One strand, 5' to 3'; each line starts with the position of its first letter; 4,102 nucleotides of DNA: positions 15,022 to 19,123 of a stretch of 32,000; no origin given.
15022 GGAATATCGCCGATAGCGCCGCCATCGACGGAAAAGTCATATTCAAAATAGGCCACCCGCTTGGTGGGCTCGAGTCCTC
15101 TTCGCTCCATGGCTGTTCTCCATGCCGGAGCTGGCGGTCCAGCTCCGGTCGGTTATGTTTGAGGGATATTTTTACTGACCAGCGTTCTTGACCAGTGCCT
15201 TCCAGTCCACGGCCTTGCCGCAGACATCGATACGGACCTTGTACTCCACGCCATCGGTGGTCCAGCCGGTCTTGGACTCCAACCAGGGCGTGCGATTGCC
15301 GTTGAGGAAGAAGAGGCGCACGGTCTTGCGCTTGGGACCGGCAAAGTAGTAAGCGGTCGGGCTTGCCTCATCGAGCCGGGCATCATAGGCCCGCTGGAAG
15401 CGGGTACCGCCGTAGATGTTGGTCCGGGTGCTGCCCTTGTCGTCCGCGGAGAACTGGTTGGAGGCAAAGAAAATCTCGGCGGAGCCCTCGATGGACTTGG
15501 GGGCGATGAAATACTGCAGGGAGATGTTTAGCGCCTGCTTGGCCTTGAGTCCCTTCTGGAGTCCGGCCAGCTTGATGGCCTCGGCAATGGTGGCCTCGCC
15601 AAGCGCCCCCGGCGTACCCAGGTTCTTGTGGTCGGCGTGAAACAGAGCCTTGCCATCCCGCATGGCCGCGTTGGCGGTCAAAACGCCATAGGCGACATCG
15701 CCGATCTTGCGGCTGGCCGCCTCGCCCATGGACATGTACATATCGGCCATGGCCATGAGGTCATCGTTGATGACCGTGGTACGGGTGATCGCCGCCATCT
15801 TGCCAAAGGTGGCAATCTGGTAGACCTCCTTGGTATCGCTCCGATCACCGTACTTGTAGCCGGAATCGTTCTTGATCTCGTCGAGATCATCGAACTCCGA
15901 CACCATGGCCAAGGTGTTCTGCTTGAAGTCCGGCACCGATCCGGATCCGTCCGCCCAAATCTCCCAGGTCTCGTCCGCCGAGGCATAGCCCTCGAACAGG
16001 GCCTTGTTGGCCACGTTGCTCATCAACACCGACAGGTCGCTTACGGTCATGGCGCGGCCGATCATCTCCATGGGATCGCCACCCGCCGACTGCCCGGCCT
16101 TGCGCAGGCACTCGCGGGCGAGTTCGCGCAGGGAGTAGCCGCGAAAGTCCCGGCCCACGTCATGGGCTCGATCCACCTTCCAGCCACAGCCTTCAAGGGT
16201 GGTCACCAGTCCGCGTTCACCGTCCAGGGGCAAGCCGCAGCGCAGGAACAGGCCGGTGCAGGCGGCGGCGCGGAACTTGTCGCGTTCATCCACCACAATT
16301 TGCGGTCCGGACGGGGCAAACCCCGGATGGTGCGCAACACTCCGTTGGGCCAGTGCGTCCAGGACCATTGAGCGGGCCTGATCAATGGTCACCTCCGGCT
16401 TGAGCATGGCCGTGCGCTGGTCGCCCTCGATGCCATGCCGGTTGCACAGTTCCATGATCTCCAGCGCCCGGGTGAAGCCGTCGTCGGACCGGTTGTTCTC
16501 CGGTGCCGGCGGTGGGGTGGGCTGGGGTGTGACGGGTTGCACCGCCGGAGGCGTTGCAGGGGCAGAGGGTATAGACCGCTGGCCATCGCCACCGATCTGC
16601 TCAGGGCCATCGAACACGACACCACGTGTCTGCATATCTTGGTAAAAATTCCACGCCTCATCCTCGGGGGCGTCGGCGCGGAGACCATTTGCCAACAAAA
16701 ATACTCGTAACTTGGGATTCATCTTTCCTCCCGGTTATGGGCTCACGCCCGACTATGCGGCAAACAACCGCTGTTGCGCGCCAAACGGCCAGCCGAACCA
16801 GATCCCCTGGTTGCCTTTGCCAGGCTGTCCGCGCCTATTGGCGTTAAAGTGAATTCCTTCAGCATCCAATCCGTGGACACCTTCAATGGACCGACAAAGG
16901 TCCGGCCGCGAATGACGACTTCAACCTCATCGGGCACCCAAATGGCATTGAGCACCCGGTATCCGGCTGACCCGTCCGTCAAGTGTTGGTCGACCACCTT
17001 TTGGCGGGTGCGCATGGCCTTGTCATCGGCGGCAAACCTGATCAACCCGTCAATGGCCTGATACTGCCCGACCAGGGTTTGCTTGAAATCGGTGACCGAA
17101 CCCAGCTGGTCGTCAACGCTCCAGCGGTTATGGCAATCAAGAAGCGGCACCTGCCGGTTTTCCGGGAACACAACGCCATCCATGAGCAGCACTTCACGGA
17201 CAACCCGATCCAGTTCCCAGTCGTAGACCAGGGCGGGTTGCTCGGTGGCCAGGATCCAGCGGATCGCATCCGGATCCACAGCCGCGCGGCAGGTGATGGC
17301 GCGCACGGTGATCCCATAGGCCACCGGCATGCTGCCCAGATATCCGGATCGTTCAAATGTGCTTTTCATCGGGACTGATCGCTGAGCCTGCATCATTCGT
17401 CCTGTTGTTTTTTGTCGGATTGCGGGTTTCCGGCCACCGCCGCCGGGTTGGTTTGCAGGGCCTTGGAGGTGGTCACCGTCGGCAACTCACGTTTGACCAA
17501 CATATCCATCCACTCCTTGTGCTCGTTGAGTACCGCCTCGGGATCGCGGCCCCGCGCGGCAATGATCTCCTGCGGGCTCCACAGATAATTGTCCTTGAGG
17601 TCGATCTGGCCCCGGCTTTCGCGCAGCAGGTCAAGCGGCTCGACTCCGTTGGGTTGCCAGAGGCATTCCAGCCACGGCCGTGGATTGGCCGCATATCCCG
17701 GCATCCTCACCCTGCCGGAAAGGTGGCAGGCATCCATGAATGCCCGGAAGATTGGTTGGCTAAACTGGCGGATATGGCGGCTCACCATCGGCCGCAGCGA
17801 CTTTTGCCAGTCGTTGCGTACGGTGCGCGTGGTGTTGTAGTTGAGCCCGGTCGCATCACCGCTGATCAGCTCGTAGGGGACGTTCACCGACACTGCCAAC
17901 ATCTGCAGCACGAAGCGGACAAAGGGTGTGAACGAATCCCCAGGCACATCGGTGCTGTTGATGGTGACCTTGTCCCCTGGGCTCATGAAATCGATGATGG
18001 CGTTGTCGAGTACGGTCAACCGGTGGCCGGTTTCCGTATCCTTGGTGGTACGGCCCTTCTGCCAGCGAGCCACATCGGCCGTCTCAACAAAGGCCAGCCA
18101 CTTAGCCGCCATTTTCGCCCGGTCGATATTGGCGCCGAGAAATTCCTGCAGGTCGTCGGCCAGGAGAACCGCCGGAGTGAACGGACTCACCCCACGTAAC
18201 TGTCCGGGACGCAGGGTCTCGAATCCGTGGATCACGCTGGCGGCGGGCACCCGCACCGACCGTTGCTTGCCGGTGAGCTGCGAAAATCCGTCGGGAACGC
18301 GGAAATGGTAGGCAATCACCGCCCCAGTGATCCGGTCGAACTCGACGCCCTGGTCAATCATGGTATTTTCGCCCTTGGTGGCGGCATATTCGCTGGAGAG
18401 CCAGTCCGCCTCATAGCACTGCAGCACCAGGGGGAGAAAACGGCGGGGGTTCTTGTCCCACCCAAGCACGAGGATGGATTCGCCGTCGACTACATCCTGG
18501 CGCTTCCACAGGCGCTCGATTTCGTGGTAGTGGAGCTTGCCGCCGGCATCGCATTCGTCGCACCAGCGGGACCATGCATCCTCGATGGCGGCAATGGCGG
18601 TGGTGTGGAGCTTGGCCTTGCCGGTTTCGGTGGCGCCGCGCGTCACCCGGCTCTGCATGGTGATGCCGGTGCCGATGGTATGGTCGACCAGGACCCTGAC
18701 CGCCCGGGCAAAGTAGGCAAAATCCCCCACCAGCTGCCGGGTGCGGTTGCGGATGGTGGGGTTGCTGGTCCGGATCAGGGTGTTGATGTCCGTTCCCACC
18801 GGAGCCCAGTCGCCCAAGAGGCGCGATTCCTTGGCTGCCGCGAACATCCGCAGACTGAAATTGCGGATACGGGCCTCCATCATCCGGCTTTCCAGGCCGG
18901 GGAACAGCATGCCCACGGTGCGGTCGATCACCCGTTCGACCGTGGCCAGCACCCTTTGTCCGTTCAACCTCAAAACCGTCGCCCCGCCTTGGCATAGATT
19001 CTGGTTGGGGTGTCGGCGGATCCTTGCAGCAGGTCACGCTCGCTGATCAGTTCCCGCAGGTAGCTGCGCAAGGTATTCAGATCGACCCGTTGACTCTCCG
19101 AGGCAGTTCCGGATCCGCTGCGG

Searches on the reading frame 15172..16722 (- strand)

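Call 30: search_protein_families(library=phrogs, proteins=[window:15172-16722:-], max_evalue=0.001)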
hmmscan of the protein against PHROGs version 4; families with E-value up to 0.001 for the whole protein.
window:15172-16722:- (516 aa): 4 families
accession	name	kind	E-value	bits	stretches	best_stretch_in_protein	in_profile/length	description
phrog_4523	-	head and packaging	2.9e-103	347.8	1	56-516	203-644/644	major head and protease protein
phrog_133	-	head and packaging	2.7e-81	275.1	1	69-515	238-667/668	head maturation protease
phrog_26519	-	unknown function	1.5e-21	78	1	325-513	2-190/192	-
phrog_29592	-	unknown function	9.4e-15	54.9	1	223-432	588-800/893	-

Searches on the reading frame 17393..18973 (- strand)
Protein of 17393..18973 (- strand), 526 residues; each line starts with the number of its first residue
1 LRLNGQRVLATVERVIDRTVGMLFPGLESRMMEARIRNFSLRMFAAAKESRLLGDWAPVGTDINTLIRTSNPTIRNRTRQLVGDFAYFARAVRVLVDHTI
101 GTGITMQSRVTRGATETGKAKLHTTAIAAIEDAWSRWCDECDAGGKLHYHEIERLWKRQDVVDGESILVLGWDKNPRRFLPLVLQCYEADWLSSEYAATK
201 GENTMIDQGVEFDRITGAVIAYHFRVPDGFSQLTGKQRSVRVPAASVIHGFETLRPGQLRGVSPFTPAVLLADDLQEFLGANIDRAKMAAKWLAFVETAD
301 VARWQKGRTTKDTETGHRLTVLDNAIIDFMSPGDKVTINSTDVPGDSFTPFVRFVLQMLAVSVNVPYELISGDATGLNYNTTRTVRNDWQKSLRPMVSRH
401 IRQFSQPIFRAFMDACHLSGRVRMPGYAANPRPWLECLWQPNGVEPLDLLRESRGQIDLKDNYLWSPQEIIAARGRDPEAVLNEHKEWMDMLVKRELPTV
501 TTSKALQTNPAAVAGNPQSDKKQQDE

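Call 30: search_protein_families(library=phrogs, proteins=[window:17393-18973:-], max_evalue=0.001)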
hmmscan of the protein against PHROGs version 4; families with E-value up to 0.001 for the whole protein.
window:17393-18973:- (526 aa): 3 families
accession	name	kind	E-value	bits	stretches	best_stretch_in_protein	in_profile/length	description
phrog_21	-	head and packaging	6.2e-79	267.1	1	13-523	8-529/1362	portal protein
phrog_537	-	head and packaging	1.7e-25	90.6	1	311-513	17-220/233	portal protein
phrog_33813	-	unknown function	4.3e-05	24.4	1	40-138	29-124/160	-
